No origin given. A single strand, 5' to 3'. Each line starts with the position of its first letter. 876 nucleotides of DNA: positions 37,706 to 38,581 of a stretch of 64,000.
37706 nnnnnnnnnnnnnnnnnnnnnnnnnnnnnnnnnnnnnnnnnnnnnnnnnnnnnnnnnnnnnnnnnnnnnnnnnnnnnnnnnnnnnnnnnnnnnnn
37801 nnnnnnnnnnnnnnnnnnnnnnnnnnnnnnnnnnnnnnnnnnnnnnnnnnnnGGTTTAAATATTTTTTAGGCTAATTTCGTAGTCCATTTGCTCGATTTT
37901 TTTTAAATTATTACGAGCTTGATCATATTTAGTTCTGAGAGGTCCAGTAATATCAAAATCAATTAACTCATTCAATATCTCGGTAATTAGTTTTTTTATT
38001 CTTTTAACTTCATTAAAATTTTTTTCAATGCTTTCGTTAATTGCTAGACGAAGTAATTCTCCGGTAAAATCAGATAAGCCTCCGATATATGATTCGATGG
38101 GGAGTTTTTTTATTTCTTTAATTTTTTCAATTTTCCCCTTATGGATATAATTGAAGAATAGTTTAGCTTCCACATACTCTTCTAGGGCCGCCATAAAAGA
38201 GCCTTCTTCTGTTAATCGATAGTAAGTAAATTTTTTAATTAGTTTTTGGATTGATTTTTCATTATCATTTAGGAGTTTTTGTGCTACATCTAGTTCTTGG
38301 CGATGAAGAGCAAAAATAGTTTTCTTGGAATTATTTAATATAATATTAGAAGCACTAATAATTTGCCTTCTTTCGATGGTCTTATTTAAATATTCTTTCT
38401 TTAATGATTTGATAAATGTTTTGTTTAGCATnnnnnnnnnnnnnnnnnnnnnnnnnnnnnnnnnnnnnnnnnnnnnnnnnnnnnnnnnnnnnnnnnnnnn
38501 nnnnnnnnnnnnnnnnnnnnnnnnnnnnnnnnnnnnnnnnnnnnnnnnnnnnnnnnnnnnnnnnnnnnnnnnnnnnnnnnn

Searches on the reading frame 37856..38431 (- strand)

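Call 52: search_protein_families(library=pfam, proteins=[window:37856-38431:-], max_evalue=0.001)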
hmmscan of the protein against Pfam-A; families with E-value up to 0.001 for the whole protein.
window:37856-38431:- (191 aa): 1 family
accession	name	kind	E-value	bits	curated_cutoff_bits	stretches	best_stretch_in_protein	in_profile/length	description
PF01997.21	Translin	-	1.1e-22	81.4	25.9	1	21-189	3-204/205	Translin family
